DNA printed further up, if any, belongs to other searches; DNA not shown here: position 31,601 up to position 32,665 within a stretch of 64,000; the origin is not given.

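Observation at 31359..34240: Cluster: small wHTH-like protein, single-domain KaiC/RecA-like ATPase, two paralogous small membrane proteins, stop-start coupled to adenosine deaminase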

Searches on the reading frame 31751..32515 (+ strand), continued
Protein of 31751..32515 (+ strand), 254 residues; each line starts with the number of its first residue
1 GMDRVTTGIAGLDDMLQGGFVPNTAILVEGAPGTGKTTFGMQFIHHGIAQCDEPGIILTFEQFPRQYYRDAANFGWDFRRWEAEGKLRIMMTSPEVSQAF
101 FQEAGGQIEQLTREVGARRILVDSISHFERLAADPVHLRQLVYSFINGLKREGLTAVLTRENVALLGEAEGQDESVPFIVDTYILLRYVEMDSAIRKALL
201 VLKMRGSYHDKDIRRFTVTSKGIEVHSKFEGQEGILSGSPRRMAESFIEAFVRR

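Call 43: find_homologous_proteins(query=L054:5001-5774:+)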
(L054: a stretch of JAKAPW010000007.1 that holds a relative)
Query L054:5001-5774:+ (257 aa): 1090 proteins with E <= 0.001 among 2141 candidates; the best 120 are listed.
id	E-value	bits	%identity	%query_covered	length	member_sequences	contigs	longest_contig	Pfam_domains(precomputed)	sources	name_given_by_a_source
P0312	1.9e-165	566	100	100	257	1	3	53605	PF06745.20,PF03796.22,PF13481.13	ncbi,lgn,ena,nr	ncbi:MAG: ATPase [Nitrososphaerota archaeon]|nr:ATPase [Nitrososphaerota archaeon]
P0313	9.9e-128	443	76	100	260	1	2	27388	PF06745.20,PF03796.22,PF13481.13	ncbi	-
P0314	2.1e-122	425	73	100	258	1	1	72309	PF06745.20,PF13481.13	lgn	-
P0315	5.4e-122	424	74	99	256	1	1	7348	PF06745.20,PF03796.22,PF13481.13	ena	-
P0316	2.2e-119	415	72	100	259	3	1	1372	PF06745.20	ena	-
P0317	3.5e-119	415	72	100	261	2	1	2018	PF06745.20,PF03796.22,PF13481.13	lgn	-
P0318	4.4e-117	408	73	93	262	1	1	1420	PF06745.20,PF03796.22,PF13481.13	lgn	-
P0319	3.5e-116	405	71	94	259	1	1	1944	PF06745.20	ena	-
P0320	7.1e-116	404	69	99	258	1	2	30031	PF06745.20,PF03796.22,PF13481.13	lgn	-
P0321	8.0e-116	404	72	98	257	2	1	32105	PF06745.20,PF03796.22,PF13481.13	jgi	-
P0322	1.2e-115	403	69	100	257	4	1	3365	PF06745.20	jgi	-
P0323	1.2e-115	403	66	100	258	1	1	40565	PF06745.20,PF13481.13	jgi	-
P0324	4.3e-115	401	69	100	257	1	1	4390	PF06745.20,PF03796.22,PF13481.13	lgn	-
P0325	6.9e-115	401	69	100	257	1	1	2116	PF06745.20,PF03796.22,PF13481.13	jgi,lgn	-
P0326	1.5e-114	400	67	100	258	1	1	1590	PF06745.20,PF05625.18,PF13481.13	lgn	-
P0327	1.5e-113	396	69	98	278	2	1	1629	PF06745.20,PF03796.22,PF13481.13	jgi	-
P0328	5.6e-113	395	67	99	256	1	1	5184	PF06745.20,PF13481.13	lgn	-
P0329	5.8e-113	394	69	99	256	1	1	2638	PF06745.20,PF03796.22,PF13481.13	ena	-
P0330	4.5e-112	392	69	100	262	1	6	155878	PF06745.20,PF13481.13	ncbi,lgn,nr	ncbi:MAG: AAA family ATPase [Thaumarchaeota archaeon]|nr:AAA family ATPase [Nitrososphaerota archaeo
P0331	5.7e-112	391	67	99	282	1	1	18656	PF06745.20,PF13481.13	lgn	-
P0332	1.0e-111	390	66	99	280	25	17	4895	PF06745.20,PF03796.22,PF13481.13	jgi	-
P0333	1.0e-111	390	70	94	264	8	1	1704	PF06745.20,PF03796.22,PF13481.13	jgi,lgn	-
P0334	1.5e-111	390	67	100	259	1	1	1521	PF06745.20,PF13481.13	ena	-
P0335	2.9e-111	389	66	100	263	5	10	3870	PF06745.20,PF03796.22,PF13481.13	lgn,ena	-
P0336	4.0e-111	388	67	100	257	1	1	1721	PF06745.20,PF13481.13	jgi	-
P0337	5.8e-111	388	66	99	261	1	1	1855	PF06745.20,PF13481.13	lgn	-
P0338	7.8e-111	387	69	94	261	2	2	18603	PF06745.20,PF03796.22,PF13481.13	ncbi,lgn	-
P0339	8.8e-111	387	65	100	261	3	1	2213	PF06745.20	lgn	-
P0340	1.0e-110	387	67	98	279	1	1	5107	PF06745.20,PF03796.22,PF13481.13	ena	-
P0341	1.4e-110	387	65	99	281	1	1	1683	PF06745.20,PF03796.22,PF13481.13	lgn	-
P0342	1.7e-110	386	66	99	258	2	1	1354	PF06745.20,PF13481.13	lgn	-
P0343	2.5e-110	386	67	98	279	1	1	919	PF06745.20,PF03796.22,PF13481.13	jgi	jgi:circadian clock protein KaiC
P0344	2.6e-110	386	66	100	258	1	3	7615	PF06745.20,PF13481.13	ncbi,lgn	-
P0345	2.6e-110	386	67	98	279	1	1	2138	PF06745.20,PF03796.22,PF13481.13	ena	-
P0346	2.8e-110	386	66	100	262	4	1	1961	PF06745.20,PF03796.22,PF13481.13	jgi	-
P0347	3.5e-110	385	66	100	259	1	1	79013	PF06745.20,PF03796.22,PF13481.13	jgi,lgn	jgi:circadian clock protein KaiC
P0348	4.8e-110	385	67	100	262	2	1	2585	PF06745.20,PF03796.22,PF13481.13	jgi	-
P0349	6.1e-110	385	65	99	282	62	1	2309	PF06745.20,PF03796.22,PF13481.13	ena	-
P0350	9.5e-110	384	70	94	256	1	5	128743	PF06745.20,PF03796.22,PF13481.13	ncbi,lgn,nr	ncbi:MAG: AAA family ATPase [Thaumarchaeota archaeon]|nr:AAA family ATPase [Nitrososphaerota archaeo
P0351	1.0e-109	384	66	100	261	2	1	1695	PF06745.20,PF13481.13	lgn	-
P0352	1.1e-109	384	65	99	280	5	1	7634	PF06745.20,PF03796.22,PF13481.13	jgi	jgi:circadian clock protein KaiC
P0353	1.2e-109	384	67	96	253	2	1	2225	PF06745.20,PF03796.22,PF13481.13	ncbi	-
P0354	1.6e-109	383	67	96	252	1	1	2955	PF06745.20,PF03796.22,PF13481.13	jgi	jgi:circadian clock protein KaiC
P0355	2.0e-109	383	67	96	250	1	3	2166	PF06745.20,PF03796.22,PF13481.13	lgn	-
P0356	2.2e-109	383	67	98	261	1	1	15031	PF06745.20,PF03796.22,PF00154.28,PF13481.13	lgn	-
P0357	2.5e-109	383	68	99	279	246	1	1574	PF06745.20,PF03796.22,PF00154.28,PF13481.13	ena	-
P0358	2.5e-109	383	64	100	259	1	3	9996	PF06745.20,PF03796.22,PF13481.13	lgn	-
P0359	3.3e-109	382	66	99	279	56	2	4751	PF06745.20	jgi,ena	-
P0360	3.8e-109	382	65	99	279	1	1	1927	PF06745.20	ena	-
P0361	3.9e-109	382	66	99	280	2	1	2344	PF06745.20,PF03796.22,PF13481.13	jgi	jgi:circadian clock protein KaiC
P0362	4.9e-109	382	65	98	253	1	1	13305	PF06745.20,PF13481.13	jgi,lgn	-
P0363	5.7e-109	381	65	99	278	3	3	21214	PF06745.20,PF13481.13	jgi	jgi:circadian clock protein KaiC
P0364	5.9e-109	381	66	97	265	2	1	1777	PF06745.20,PF03796.22,PF13481.13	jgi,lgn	-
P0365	6.1e-109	381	65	99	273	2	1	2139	PF06745.20,PF03796.22,PF13481.13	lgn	-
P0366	6.2e-109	381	65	99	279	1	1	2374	PF06745.20,PF03796.22,PF13481.13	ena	-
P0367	7.2e-109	381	67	98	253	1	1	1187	PF06745.20,PF13481.13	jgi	-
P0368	7.8e-109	381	70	95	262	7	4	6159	PF06745.20,PF03796.22,PF13481.13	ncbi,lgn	-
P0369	8.0e-109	381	69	94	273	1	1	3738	PF06745.20,PF13481.13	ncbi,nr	ncbi:MAG: ATPase [Thaumarchaeota archaeon]|nr:ATPase [Nitrososphaerota archaeon]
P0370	1.1e-108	380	64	100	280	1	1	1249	PF06745.20,PF03796.22,PF13481.13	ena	-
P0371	1.3e-108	380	65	99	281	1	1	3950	PF06745.20,PF03796.22,PF00154.28,PF13481.13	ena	-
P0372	1.5e-108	380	64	99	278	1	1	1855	PF06745.20,PF13481.13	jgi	-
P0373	1.5e-108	380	67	99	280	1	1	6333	PF06745.20,PF03796.22,PF13481.13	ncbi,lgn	-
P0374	1.7e-108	380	64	100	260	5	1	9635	PF06745.20,PF13481.13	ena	-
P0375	1.7e-108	380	64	99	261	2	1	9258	PF06745.20,PF03796.22,PF13481.13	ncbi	-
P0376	2.0e-108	380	69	93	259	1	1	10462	PF06745.20,PF03796.22,PF13481.13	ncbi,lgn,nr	ncbi:MAG: AAA family ATPase [Thaumarchaeota archaeon]|nr:AAA family ATPase [Nitrososphaerota archaeo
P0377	2.0e-108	380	65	100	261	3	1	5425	PF06745.20,PF13481.13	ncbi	-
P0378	2.7e-108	379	67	99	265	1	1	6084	PF06745.20,PF03796.22,PF13481.13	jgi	jgi:circadian clock protein KaiC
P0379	5.0e-108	378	65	99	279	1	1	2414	PF06745.20,PF13481.13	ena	-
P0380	5.1e-108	378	65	99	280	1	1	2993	PF06745.20,PF03796.22,PF13481.13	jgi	jgi:circadian clock protein KaiC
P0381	5.1e-108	378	65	100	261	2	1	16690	PF06745.20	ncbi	-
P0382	6.9e-108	378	66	96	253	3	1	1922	PF06745.20,PF03796.22,PF13481.13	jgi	jgi:circadian clock protein KaiC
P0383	7.0e-108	378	65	99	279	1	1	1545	PF06745.20,PF13481.13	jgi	-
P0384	7.3e-108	378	66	96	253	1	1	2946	PF06745.20,PF03796.22,PF13481.13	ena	-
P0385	7.4e-108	378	66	96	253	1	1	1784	PF06745.20,PF03796.22,PF13481.13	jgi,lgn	jgi:circadian clock protein KaiC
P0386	8.7e-108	377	65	96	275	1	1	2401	PF06745.20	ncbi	-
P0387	9.5e-108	377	64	99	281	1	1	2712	PF06745.20,PF13481.13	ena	-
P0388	1.2e-107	377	64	99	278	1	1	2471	PF06745.20,PF13481.13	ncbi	-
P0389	1.3e-107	377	66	96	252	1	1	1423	PF06745.20,PF03796.22,PF13481.13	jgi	jgi:circadian clock protein KaiC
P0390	1.3e-107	377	66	96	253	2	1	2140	PF06745.20,PF03796.22,PF13481.13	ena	-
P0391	1.3e-107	377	65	100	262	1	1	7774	PF06745.20,PF03796.22,PF13481.13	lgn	-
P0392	1.3e-107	377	65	99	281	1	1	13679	PF06745.20,PF03796.22,PF13481.13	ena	-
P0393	1.5e-107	377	65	97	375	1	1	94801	PF06745.20,PF03796.22,PF13481.13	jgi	jgi:circadian clock protein KaiC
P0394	1.6e-107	377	64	99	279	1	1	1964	PF06745.20,PF03796.22,PF13481.13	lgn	-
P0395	1.6e-107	377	64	99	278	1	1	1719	PF06745.20,PF13481.13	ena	-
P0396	1.7e-107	377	65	99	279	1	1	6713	PF06745.20,PF03796.22,PF13481.13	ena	-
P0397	1.8e-107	376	65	99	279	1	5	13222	PF06745.20,PF13481.13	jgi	jgi:circadian clock protein KaiC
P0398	1.9e-107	376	63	99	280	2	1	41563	PF06745.20,PF03796.22,PF13481.13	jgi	-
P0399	2.0e-107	376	64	99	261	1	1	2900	PF06745.20,PF03796.22,PF13481.13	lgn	-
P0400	2.2e-107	376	64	99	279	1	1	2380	PF06745.20,PF03796.22,PF13481.13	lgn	-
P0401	2.8e-107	376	64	99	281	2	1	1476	PF06745.20,PF13481.13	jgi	jgi:circadian clock protein KaiC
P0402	2.8e-107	376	65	99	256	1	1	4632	PF06745.20,PF23442.2,PF13481.13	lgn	-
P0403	3.1e-107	376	64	99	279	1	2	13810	PF06745.20,PF03796.22,PF13481.13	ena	-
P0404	3.5e-107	376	64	99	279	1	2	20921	PF06745.20,PF13481.13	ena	-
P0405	3.5e-107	376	64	99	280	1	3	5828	PF06745.20,PF03796.22,PF13481.13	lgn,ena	-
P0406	3.6e-107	375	62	99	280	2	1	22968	PF06745.20,PF13481.13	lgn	-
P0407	4.6e-107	375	66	96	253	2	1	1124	PF06745.20,PF00154.28,PF13481.13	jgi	-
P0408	5.6e-107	375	62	99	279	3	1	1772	PF06745.20,PF13481.13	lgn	-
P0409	5.6e-107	375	68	92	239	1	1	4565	PF06745.20,PF13481.13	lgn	-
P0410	6.0e-107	375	65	99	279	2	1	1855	PF06745.20,PF13481.13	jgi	-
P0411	6.2e-107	375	65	99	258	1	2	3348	PF06745.20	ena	-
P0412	7.7e-107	374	63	99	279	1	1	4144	PF06745.20,PF13481.13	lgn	-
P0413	8.5e-107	374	64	99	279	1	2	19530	PF06745.20,PF13481.13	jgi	-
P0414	9.3e-107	374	65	99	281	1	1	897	PF06745.20,PF03796.22,PF13481.13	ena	-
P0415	9.7e-107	374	65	96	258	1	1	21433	PF06745.20,PF03796.22,PF13481.13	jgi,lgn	-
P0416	9.9e-107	374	62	100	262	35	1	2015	PF06745.20,PF03796.22,PF13481.13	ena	-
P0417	1.0e-106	374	65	96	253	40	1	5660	PF06745.20,PF03796.22,PF13481.13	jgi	jgi:circadian clock protein KaiC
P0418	1.2e-106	374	64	100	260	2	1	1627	PF06745.20,PF03796.22,PF13481.13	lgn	-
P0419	1.2e-106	374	65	99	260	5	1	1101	PF06745.20,PF03796.22,PF13481.13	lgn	-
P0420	1.3e-106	374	64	99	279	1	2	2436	PF06745.20,PF13481.13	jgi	jgi:circadian clock protein KaiC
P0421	1.3e-106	374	65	99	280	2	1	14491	PF06745.20,PF03796.22,PF13481.13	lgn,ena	-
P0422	1.4e-106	374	64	99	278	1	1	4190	PF06745.20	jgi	-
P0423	1.4e-106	374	65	100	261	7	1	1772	PF06745.20,PF13481.13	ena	-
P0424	1.7e-106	373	64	99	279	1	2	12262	PF06745.20,PF13481.13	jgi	jgi:circadian clock protein KaiC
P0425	1.7e-106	373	62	100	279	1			PF06745.20,PF03796.22,PF13481.13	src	-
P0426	1.8e-106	373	63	99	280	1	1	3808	PF06745.20,PF13481.13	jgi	jgi:circadian clock protein KaiC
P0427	2.0e-106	373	63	99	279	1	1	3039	PF06745.20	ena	-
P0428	2.2e-106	373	64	99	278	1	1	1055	PF06745.20,PF03796.22,PF13481.13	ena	-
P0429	2.4e-106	373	66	97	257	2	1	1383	PF06745.20,PF03796.22,PF13481.13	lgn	-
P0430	2.5e-106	373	64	99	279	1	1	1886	PF06745.20,PF03796.22,PF13481.13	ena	-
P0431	2.5e-106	373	64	96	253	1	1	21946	PF06745.20,PF03796.22,PF13481.13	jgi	jgi:circadian clock protein KaiC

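Call 45: find_encoding_contigs(protein=P0330, flank=4000, max_places=2)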
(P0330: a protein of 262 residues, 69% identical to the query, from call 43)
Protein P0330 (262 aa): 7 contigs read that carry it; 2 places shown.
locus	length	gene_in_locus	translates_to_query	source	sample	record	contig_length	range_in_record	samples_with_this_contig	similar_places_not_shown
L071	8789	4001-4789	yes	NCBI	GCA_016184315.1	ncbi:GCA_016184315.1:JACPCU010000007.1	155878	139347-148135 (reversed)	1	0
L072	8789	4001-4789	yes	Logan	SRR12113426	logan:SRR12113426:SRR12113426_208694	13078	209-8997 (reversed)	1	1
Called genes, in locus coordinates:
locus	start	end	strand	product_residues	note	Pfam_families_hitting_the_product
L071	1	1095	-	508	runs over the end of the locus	PF01078:Mg_chelatase (faint), PF07728:AAA_5 (faint)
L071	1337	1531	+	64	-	-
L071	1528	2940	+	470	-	PF01425:Amidase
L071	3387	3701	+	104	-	-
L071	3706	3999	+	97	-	-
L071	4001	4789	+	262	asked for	PF06745:ATPase, PF13481:AAA_25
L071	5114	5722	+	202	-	-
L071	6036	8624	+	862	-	PF04879:Molybdop_Fe4S4, PF00384:Molybdopterin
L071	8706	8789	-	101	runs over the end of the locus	PF02597:ThiS (weak)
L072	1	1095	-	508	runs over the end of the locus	PF01078:Mg_chelatase (faint), PF07728:AAA_5 (faint)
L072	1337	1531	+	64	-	-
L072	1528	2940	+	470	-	PF01425:Amidase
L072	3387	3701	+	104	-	-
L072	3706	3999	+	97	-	-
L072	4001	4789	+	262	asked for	PF06745:ATPase, PF13481:AAA_25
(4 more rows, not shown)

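Call 46: find_encoding_contigs(protein=P0347, flank=4000, max_places=2)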
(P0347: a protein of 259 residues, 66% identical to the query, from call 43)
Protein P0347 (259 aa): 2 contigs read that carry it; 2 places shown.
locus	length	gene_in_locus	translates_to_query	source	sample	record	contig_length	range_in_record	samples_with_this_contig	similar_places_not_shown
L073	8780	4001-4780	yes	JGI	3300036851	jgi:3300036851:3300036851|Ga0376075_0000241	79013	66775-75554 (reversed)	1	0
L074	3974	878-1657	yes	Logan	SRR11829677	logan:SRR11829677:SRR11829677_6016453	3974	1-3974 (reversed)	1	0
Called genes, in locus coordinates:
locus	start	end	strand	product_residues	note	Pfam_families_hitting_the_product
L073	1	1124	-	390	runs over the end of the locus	PF02163:Peptidase_M50, PF13180:PDZ_2 (weak)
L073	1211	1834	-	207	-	PF01909:NTP_transf_2 (weak)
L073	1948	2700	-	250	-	PF01996:F420_ligase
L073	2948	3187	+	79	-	PF01938:TRAM, PF21579:PabTrmU54_TRAM_dom (weak)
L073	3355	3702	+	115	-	-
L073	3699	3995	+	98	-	-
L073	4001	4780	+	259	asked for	PF03796:DnaB_C (weak), PF06745:ATPase, PF13481:AAA_25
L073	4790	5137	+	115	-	-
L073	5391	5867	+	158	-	-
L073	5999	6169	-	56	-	-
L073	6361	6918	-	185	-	PF00903:Glyoxalase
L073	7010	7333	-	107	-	PF02311:AraC_binding, PF00190:Cupin_1 (weak), PF07883:Cupin_2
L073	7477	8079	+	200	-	-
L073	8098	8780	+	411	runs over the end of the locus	PF07992:Pyr_redox_2 (faint), PF00890:FAD_binding_2 (faint), PF01266:DAO (faint), PF01494:FAD_binding_3, PF03486:HI0933_like, PF12831:FAD_oxidored, PF22578:GGR_cat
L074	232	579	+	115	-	-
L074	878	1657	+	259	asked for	PF03796:DnaB_C (weak), PF06745:ATPase, PF13481:AAA_25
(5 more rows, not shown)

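Call 66: search_dna_similar(query=window:31754-32515:+, collection=plasmids, mode=protein, max_rows=10)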
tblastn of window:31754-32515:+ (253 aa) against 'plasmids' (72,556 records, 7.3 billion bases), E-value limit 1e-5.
Records with a match: 292; places in all: 659; records where one place covers at least 80% of the query: 289.
Best place of each record, by identity: <60% 292.
By first word of the organism name: Sinorhizobium 61; Agrobacterium 52; Rhizobium 21; Sphingobium 20; Azospirillum 12; Caballeronia 10; Ensifer 9; Cereibacter 9; Mesorhizobium 8; Haloarcula 6; and 40 more.
By predicted mobility (MOB-suite, as given by PLSDB): non-mobilizable 155; conjugative 120; mobilizable 17.
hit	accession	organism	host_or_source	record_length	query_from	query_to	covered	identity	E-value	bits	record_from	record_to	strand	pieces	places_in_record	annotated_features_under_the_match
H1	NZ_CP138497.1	Variovorax boronicumulans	Legume root,PacBio whole genome assembly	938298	2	205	81%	41.5%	7e-38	147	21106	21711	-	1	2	ATPase domain-containing protein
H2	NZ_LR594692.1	Variovorax sp. WDL1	linuron-contaminated soil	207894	2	205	81%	40.0%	9e-35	138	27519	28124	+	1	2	ATPase domain-containing protein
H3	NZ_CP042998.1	Aquisphaera giovannonii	-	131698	2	239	94%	33.6%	9e-31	127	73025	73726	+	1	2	kaiC: circadian clock protein KaiC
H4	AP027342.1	Sphingobium sp. TomTYG74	-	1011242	2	247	97%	32.1%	2e-14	80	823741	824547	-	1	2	circadian clock protein KaiC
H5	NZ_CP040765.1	Paracoccus liaowanqingii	Tibetan antelope,cell culture,feces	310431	3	239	94%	33.3%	2e-33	135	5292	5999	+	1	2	ATPase domain-containing protein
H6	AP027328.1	Sphingobium sp. TomTYG64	-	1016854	2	247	97%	31.9%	1e-14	80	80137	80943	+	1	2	circadian clock protein KaiC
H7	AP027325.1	Sphingobium sp. TomTYG46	-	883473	2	247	97%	31.5%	2e-14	79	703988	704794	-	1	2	circadian clock protein KaiC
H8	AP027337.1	Sphingobium sp. TomTYG72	-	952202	2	247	97%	31.5%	4e-14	79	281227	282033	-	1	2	circadian clock protein KaiC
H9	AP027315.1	Sphingobium sp. TomMM15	-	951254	2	247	97%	31.5%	4e-14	79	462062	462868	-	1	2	circadian clock protein KaiC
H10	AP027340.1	Sphingobium sp. TomTYG73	-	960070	2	247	97%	31.5%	4e-14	79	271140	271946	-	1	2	circadian clock protein KaiC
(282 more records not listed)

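Call 68: get_annotated_region(hit=H1, flank=4000)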
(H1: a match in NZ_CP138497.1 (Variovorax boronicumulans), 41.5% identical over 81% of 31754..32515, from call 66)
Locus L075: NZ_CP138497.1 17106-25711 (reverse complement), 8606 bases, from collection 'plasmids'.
description: Variovorax boronicumulans strain EBFNA2 plasmid unnamed, complete sequence
organism: Variovorax boronicumulans (NCBI taxid 436515)
taxonomy: Bacteria; Pseudomonadota; Betaproteobacteria; Burkholderiales; Comamonadaceae; Variovorax; Variovorax boronicumulans
host: -; source: Legume root,PacBio whole genome assembly; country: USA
typing (MOB-suite, as given by PLSDB): non-mobilizable; mating-pair formation MPF_T
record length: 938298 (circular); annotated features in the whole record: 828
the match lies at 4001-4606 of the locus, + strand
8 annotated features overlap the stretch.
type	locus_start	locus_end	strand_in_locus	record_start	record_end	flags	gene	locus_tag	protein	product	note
CDS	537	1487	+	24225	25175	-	-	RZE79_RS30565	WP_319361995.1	zincin-like metallopeptidase domain-containing protein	-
CDS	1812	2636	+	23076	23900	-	-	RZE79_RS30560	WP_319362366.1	prephenate dehydratase domain-containing protein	GO:0009094 - L-phenylalanine biosynthetic process [Evidence IEA]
CDS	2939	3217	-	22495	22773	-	-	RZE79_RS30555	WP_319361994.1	hypothetical protein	-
CDS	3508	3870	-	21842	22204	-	-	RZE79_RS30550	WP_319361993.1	hypothetical protein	-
CDS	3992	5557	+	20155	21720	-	-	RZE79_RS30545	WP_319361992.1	ATPase domain-containing protein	-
CDS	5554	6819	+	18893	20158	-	-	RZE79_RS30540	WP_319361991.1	HAMP domain-containing sensor histidine kinase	GO:0007165 - signal transduction [Evidence IEA]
CDS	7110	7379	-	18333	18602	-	-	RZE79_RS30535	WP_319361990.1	hypothetical protein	-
CDS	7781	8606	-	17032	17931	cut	-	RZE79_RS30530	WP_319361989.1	LysR family transcriptional regulator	-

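Call 71: find_encoding_contigs(protein=P0350, flank=2500, max_places=1)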
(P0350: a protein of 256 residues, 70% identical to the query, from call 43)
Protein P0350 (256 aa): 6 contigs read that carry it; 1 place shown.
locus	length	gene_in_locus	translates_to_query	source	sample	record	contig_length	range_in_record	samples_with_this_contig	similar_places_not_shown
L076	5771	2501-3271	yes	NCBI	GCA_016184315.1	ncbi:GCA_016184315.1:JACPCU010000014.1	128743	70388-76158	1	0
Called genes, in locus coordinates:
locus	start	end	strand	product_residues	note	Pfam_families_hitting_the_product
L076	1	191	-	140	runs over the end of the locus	PF01850:PIN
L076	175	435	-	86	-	PF04014:MazE_antitoxin (weak)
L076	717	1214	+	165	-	-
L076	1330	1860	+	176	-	-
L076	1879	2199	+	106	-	-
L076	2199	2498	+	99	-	-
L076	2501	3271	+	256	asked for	PF03796:DnaB_C (weak), PF06745:ATPase, PF13481:AAA_25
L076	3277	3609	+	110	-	-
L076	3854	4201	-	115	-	-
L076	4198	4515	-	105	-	-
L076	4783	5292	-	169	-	PF02830:V4R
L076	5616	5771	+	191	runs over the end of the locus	-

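Call 72: find_encoding_contigs(protein=P0398, flank=2500, max_places=1)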
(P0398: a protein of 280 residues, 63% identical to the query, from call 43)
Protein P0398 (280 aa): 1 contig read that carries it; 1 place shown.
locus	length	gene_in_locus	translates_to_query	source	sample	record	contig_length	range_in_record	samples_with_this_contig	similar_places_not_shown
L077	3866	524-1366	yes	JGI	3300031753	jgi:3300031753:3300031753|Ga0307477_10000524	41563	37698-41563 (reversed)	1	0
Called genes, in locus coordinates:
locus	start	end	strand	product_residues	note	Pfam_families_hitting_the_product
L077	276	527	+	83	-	-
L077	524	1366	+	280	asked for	PF13481:AAA_25 (weak), PF03796:DnaB_C (weak), PF06745:ATPase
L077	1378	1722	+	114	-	-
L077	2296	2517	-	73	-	-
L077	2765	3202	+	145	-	PF04019:DUF359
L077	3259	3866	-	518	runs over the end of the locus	PF01663:Phosphodiest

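Call 73: find_encoding_contigs(protein=P0323, flank=2500, max_places=1)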
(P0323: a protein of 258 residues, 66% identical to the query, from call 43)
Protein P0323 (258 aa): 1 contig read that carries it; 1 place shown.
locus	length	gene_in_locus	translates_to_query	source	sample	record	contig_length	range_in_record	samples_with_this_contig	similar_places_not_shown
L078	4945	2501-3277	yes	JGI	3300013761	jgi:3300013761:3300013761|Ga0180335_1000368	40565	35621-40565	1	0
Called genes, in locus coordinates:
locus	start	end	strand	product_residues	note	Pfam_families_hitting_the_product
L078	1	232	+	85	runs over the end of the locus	PF17723:RHH_8, PF01402:RHH_1 (faint)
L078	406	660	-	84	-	-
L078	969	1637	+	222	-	PF06745:ATPase, PF23442:DUF7125 (faint), PF23365:DUF7090, PF24336:DUF7504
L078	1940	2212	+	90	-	-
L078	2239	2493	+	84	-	-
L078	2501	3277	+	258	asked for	PF06745:ATPase, PF13481:AAA_25 (faint)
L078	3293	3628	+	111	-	-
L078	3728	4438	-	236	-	-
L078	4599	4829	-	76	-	PF04014:MazE_antitoxin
